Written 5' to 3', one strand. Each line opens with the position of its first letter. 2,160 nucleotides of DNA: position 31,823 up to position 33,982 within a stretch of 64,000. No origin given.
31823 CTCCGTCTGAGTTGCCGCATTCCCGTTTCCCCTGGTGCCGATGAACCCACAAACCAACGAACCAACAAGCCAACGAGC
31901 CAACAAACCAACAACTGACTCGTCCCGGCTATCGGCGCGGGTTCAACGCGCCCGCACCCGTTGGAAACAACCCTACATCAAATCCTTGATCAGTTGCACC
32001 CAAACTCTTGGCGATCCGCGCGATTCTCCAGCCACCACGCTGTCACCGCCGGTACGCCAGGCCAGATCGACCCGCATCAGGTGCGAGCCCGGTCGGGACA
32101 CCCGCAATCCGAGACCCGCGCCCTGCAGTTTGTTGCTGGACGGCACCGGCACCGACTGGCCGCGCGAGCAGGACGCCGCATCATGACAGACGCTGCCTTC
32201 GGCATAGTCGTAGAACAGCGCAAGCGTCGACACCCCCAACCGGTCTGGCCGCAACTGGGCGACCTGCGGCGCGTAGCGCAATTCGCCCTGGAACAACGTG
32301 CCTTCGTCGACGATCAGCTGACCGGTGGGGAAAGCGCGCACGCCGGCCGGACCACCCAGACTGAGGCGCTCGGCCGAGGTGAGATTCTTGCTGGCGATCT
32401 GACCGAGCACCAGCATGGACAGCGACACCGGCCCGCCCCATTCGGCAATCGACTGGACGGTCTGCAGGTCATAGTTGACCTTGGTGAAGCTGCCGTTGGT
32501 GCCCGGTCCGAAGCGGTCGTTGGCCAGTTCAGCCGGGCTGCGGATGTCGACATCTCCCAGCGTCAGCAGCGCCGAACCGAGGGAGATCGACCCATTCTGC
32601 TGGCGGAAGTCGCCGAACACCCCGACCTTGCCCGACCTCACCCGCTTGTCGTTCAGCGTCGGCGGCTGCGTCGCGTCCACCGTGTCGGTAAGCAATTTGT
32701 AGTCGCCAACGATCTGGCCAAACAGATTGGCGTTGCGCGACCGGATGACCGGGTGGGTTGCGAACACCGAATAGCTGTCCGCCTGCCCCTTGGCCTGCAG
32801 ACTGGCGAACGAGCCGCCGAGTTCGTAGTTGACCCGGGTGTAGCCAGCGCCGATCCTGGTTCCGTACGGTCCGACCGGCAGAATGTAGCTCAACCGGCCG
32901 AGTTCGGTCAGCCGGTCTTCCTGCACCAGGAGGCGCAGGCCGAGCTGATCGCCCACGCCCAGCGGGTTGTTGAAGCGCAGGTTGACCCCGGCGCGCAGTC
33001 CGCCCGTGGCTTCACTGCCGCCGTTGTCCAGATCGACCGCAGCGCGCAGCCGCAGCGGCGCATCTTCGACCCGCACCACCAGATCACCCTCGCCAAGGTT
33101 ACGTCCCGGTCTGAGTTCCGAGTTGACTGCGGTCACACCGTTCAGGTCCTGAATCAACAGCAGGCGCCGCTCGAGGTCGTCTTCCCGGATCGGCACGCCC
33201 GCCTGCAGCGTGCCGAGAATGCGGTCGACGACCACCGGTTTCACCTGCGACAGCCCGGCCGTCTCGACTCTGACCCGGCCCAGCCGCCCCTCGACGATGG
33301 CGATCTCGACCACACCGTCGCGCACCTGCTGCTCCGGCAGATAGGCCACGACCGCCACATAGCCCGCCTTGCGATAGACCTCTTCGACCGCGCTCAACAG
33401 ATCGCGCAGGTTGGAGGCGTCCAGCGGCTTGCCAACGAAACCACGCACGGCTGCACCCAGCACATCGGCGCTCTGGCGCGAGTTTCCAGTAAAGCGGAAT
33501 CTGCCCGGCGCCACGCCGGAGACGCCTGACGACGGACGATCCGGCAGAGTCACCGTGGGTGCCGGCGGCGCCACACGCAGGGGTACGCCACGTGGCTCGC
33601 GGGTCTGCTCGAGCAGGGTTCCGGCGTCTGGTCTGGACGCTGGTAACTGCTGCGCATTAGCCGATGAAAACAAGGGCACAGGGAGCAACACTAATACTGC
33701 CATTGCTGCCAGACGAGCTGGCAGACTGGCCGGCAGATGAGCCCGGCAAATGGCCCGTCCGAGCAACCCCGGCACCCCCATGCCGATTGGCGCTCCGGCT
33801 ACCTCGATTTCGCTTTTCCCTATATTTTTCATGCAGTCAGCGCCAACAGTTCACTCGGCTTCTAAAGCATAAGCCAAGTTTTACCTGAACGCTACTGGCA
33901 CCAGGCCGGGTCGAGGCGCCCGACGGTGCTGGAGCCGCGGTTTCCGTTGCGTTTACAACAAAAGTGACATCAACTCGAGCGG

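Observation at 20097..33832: Candidate new coupling: FHA/Ser-Thr-kinase switch joined to a two-partner secretion (TpsB-TpsA) locus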

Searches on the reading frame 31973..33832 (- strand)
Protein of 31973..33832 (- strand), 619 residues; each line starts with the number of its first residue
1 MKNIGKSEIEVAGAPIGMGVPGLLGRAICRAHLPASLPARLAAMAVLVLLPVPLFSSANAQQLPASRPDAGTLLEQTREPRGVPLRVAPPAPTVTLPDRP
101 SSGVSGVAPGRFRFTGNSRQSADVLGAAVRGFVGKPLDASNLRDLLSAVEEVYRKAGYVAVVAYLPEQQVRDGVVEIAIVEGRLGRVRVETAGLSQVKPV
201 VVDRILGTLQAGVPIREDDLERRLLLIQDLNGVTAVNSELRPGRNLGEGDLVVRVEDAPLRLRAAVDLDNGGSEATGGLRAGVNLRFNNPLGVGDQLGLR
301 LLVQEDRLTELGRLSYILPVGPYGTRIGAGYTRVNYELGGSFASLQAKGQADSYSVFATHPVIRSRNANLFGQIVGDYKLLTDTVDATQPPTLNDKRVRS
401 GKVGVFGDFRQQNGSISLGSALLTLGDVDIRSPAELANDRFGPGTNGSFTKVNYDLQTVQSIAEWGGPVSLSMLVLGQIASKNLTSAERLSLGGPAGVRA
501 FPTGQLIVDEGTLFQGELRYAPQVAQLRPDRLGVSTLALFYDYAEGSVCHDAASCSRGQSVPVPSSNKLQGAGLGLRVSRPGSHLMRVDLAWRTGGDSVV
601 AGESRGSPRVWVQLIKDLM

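Call 3: search_protein_families(library=pfam, proteins=[window:31973-33832:-], max_evalue=0.01)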
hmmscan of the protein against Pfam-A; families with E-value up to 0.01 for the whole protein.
window:31973-33832:- (619 aa): 3 families
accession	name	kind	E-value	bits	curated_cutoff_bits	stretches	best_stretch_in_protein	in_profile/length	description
PF03865.19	ShlB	-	5.3e-21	75.8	22.7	1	247-543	1-288/311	Haemolysin secretion/activation protein ShlB/FhaC/HecB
PF08479.16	POTRA_2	-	3.4e-15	56.1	24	1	111-182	5-76/76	POTRA domain, ShlB-type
PF07244.20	POTRA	-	0.0021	19.2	21.3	1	111-182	5-79/79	Surface antigen variable number repeat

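Call 4: search_protein_families(library=ncbifam, proteins=[window:31973-33832:-], max_evalue=0.01)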
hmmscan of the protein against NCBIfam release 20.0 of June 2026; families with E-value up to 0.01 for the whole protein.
window:31973-33832:- (619 aa): 2 families
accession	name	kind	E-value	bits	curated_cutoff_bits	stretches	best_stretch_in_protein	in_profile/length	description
NF058613.1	OMPAssmBamADein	equivalog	3.5e-06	25.3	1050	1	64-319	288-541/857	outer membrane protein assembly factor BamA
TIGR03303.1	OM_YaeT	equivalog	0.00099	17.6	297.15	0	113-183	75-148/741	outer membrane protein assembly factor BamA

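Call 34: find_homologous_proteins(query=window:31973-33832:-, max_evalue=1e-20)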
Query window:31973-33832:- (619 aa): 115 proteins with E <= 1e-20 among 8000 candidates.
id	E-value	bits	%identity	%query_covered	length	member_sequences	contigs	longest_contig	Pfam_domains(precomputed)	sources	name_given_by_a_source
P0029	0.0e+0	1311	100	97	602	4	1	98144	PF08479.17,PF03865.20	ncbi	-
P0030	2.5e-275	933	75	91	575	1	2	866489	PF08479.17,PF03865.20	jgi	jgi:hemolysin activation/secretion protein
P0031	8.4e-269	911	73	93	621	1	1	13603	PF08479.17,PF03865.20,PF01103.30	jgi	jgi:hemolysin activation/secretion protein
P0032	3.0e-266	903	72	92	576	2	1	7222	PF08479.17,PF03865.20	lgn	-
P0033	1.9e-261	887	72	89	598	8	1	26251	PF08479.17,PF03865.20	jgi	jgi:hemolysin activation/secretion protein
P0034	1.1e-255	868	70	92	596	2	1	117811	PF08479.17,PF03865.20,PF01103.30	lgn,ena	-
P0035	2.2e-255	867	70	89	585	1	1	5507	PF08479.17,PF03865.20,PF01103.30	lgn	-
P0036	2.9e-195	668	56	93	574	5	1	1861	PF08479.17,PF03865.20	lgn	-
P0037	7.5e-194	664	56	90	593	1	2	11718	PF08479.17,PF03865.20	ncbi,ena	-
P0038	9.1e-106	373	40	91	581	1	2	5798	PF08479.17,PF07244.21,PF03865.20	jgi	jgi:hemolysin activation/secretion protein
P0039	2.0e-105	372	41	90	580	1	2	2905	PF08479.17,PF07244.21,PF03865.20,PF01103.30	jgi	jgi:hemolysin activation/secretion protein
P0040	3.0e-104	368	39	92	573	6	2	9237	PF08479.17,PF07244.21,PF03865.20,PF01103.30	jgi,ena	jgi:hemolysin activation/secretion protein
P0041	4.1e-104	367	38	89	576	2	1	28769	PF08479.17,PF07244.21,PF03865.20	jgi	jgi:hemolysin activation/secretion protein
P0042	1.5e-103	366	39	89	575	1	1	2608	PF08479.17,PF07244.21,PF03865.20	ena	-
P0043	2.7e-102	361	40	89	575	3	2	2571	PF08479.17,PF07244.21,PF03865.20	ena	-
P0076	1.3e-88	316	38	91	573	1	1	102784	PF03865.20,PF01103.30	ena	-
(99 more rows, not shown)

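Call 35: find_encoding_contigs(protein=P0033, flank=10000, max_places=3)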
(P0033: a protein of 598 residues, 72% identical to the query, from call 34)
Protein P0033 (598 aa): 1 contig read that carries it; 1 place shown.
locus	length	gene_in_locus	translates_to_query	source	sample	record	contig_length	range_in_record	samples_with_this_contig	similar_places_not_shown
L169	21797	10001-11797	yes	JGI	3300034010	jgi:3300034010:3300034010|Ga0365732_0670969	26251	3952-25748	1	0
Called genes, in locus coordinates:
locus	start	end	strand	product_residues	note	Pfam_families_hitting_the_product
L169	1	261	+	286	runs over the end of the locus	PF20560:MotA_N, PF01618:MotA_ExbB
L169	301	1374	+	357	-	PF13677:MotB_plug, PF00691:OmpA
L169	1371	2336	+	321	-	-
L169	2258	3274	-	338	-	PF20706:GT4-conflict (weak), PF00534:Glycos_transf_1, PF13692:Glyco_trans_1_4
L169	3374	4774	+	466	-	PF12867:DinB_2, PF03781:FGE-sulfatase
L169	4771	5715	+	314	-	PF13576:Pentapeptide_3 (faint), PF00805:Pentapeptide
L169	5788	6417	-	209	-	PF13548:DUF4126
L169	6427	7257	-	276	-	PF03618:Kinase-PPPase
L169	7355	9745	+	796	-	PF01326:PPDK_N, PF00391:PEP-utilizers, PF02896:PEP-utilizers_C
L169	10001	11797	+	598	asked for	PF08479:POTRA_2, PF03865:ShlB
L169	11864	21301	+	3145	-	-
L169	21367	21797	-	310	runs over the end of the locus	?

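Call 36: find_encoding_contigs(protein=P0034, flank=10000, max_places=2)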
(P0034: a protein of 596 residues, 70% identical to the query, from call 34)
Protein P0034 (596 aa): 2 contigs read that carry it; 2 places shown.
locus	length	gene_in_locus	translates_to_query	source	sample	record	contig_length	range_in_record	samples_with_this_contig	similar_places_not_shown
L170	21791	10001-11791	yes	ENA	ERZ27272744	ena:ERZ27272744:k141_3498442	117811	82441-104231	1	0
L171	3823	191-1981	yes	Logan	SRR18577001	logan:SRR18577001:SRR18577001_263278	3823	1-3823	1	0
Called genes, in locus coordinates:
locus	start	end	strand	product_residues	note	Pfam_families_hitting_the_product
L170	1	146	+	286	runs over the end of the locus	PF20560:MotA_N, PF01618:MotA_ExbB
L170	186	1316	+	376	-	PF13677:MotB_plug, PF00691:OmpA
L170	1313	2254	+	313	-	-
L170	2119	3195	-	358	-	PF20706:GT4-conflict (faint), PF00534:Glycos_transf_1, PF13692:Glyco_trans_1_4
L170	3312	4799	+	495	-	PF12867:DinB_2, PF03781:FGE-sulfatase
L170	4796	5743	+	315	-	PF13599:Pentapeptide_4 (faint), PF00805:Pentapeptide, PF13576:Pentapeptide_3 (faint), PF00805:Pentapeptide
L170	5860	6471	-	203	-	PF13548:DUF4126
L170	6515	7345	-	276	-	PF03618:Kinase-PPPase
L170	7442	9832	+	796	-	PF01326:PPDK_N, PF00391:PEP-utilizers, PF02896:PEP-utilizers_C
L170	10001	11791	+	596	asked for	PF08479:POTRA_2, PF03865:ShlB, PF01103:Omp85 (weak)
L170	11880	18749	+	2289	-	-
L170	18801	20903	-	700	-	PF00069:Pkinase, PF07714:PK_Tyr_Ser-Thr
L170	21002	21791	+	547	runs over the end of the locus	PF16697:Yop-YscD_cpl (weak), PF00498:FHA, PF20232:T6SS_FHA_C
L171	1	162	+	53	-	?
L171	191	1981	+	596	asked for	PF08479:POTRA_2, PF03865:ShlB, PF01103:Omp85 (weak)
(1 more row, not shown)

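Call 37: find_encoding_contigs(protein=P0037, flank=10000, max_places=3)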
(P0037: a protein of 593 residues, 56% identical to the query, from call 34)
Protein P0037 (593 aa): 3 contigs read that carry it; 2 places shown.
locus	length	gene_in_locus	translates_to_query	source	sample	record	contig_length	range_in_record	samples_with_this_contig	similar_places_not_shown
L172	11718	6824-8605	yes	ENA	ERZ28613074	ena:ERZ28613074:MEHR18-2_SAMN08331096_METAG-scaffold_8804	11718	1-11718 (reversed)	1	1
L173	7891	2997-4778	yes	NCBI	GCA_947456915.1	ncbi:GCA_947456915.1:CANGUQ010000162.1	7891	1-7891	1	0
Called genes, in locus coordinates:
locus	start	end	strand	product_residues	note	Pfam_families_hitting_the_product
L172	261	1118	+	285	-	PF00561:Abhydrolase_1, PF12146:Hydrolase_4, PF12697:Abhydrolase_6 (weak)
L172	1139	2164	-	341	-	PF03401:TctC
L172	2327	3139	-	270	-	PF12146:Hydrolase_4 (weak), PF00561:Abhydrolase_1, PF12697:Abhydrolase_6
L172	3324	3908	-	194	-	-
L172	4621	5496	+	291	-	PF03401:TctC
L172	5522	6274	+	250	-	-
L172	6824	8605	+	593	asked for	PF08479:POTRA_2, PF03865:ShlB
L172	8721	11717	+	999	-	?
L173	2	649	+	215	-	?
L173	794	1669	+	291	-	PF03401:TctC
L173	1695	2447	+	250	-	-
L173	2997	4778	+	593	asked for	PF08479:POTRA_2, PF03865:ShlB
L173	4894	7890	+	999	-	?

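Call 50: find_encoding_contigs(protein=P0076, flank=10000, max_places=2)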
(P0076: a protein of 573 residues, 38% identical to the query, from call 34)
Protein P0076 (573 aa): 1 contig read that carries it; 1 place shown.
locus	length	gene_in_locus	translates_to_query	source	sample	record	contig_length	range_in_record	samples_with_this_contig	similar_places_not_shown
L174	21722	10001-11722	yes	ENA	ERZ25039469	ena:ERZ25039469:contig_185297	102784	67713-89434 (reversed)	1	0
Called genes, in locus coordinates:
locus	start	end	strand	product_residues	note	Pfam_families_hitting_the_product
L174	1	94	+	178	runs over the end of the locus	PF13503:DUF4123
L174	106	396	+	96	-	PF05488:PAAR_motif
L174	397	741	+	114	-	-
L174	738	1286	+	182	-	-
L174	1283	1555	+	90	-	-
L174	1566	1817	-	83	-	-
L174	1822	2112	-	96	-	-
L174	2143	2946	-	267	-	-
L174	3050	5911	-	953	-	PF13620:CarboxypepD_reg (faint)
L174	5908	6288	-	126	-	-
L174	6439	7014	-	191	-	-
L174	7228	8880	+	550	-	PF16697:Yop-YscD_cpl, PF00498:FHA, PF20232:T6SS_FHA_C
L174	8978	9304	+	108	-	-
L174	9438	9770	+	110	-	-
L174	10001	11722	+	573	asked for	PF03865:ShlB, PF01103:Omp85 (weak)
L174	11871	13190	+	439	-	PF05860:TPS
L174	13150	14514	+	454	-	PF12951:PATR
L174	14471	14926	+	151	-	PF12951:PATR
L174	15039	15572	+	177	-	PF12951:PATR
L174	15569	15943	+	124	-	PF12951:PATR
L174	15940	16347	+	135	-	PF12951:PATR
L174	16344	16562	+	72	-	-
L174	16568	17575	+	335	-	PF12951:PATR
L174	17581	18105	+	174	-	PF12951:PATR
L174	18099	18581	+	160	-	-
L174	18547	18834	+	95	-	-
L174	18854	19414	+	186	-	-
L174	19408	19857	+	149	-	PF18886:DUF5649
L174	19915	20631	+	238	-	-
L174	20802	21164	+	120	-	PF08238:Sel1 (weak)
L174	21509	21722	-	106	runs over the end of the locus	-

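Call 53: search_dna_similar(query=window:31973-33832:-, collection=plasmids, mode=protein, max_rows=30, max_evalue=1e-20)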
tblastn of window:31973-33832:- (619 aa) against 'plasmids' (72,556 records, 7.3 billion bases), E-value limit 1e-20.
Records with a match: 215; places in all: 223; records where one place covers at least 80% of the query: 177.
Best place of each record, by identity: <60% 215.
By first word of the organism name: Ralstonia 112; Escherichia 64; Salmonella 19; Edwardsiella 3; Burkholderia 3; Paraburkholderia 2; Caballeronia 2; Pannonibacter 2; Comamonas 1; Roseateles 1; and 6 more.
By predicted mobility (MOB-suite, as given by PLSDB): mobilizable 117; conjugative 53; non-mobilizable 45.
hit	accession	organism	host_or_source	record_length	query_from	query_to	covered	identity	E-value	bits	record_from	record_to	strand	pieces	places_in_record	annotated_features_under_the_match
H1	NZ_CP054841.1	Comamonas antarctica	whole organism,R2A medium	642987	68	613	88%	34.4%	6e-60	224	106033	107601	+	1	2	ShlB/FhaC/HecB family hemolysin secretion/activation protein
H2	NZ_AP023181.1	Paraburkholderia sp. PGU19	Physopelta gutta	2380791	68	618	89%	33.2%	2e-60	226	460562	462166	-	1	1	none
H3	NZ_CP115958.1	Ralstonia pseudosolanacearum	Solanum lycopersicum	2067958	67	614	89%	33.3%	2e-52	202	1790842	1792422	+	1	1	none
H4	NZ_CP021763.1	Ralstonia pseudosolanacearum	Solanum lycopersicum,Tomato with ...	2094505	67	614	89%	33.3%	2e-52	202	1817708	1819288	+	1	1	none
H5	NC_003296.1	Ralstonia pseudosolanacearum GMI1000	-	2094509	67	614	89%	33.3%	2e-52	202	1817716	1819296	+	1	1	none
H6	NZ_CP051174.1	Ralstonia pseudosolanacearum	Whole organism,tomato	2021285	67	614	89%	33.3%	3e-52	201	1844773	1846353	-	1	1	none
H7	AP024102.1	Ralstonia solanacearum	-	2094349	67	614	89%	33.0%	2e-52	202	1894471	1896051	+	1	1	hypothetical protein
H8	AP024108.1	Ralstonia solanacearum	-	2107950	67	614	89%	33.0%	2e-52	202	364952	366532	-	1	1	hypothetical protein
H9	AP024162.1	Ralstonia solanacearum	Curcuma aromatica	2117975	67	614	89%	33.0%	2e-52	202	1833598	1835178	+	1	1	hypothetical protein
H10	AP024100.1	Ralstonia solanacearum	-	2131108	67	614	89%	33.0%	2e-52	202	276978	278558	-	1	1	hypothetical protein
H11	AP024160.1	Ralstonia solanacearum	Zingiber officinale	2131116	67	614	89%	33.0%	2e-52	202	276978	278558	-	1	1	hypothetical protein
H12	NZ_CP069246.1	Ralstonia pseudosolanacearum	Arachis hypogaea,tissue sample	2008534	67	614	89%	33.0%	2e-52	202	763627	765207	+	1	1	none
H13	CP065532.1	Ralstonia solanacearum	peanut,whole organism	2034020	67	614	89%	33.0%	2e-52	202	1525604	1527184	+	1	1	none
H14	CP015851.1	Ralstonia solanacearum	Rhizoma kaempferiae,cell culture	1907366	67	614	89%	33.0%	2e-52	202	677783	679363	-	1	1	activation/secretion signal peptide protein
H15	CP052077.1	Ralstonia solanacearum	tomato,cell culture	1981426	67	614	89%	33.0%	2e-52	202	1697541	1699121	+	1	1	none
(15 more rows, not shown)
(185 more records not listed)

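Call 54: get_annotated_region(hit=H1, flank=20000)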
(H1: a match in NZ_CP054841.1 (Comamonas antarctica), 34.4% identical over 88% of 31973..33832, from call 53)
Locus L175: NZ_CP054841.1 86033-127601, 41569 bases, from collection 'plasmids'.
description: Comamonas antarctica strain 16-35-5 plasmid unnamed1, complete sequence
organism: Comamonas antarctica (NCBI taxid 2743470)
taxonomy: Bacteria; Pseudomonadota; Betaproteobacteria; Burkholderiales; Comamonadaceae; Comamonas; Comamonas antarctica
host: -; source: whole organism,R2A medium; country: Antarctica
typing (MOB-suite, as given by PLSDB): non-mobilizable; mating-pair formation MPF_T
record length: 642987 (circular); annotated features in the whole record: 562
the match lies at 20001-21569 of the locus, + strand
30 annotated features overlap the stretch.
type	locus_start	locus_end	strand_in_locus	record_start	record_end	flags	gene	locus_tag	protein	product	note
CDS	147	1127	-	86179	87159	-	-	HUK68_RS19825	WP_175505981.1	tripartite tricarboxylate transporter substrate binding protein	-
CDS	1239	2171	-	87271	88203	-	-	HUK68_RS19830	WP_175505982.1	FAD-binding protein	-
CDS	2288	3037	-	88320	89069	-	-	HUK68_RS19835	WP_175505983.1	electron transfer flavoprotein subunit beta/FixA family protein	-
CDS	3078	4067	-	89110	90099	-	-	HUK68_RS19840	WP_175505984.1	tripartite tricarboxylate transporter substrate binding protein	-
CDS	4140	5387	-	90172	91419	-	-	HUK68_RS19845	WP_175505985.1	CoA transferase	-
CDS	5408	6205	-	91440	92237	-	-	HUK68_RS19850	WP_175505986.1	oxepin-CoA hydrolase, alternative type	-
CDS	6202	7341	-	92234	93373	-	-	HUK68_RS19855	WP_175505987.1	acyl-CoA dehydrogenase family protein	-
CDS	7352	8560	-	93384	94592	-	-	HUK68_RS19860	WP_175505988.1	acyl-CoA dehydrogenase family protein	-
CDS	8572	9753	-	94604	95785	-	-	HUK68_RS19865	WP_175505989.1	acetyl-CoA C-acyltransferase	GO:0006631 - fatty acid metabolic process [Evidence IEA]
CDS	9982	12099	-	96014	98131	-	-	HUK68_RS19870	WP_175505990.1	3-hydroxyacyl-CoA dehydrogenase NAD-binding domain-containing protein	GO:0006631 - fatty acid metabolic process [Evidence IEA]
CDS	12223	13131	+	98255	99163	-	-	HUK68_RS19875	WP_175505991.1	LysR family transcriptional regulator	-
CDS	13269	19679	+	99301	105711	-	-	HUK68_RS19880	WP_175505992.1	YDG domain-containing protein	-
CDS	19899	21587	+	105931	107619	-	-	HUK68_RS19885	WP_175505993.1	ShlB/FhaC/HecB family hemolysin secretion/activation protein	GO:0006811 - monoatomic ion transport [Evidence IEA]; GO:0015031 - protein transport [Evidence IEA]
CDS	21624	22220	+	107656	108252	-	-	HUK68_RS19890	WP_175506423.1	TetR/AcrR family transcriptional regulator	-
CDS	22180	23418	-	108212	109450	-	-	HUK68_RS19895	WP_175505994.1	multidrug effflux MFS transporter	GO:0055085 - transmembrane transport [Evidence IEA]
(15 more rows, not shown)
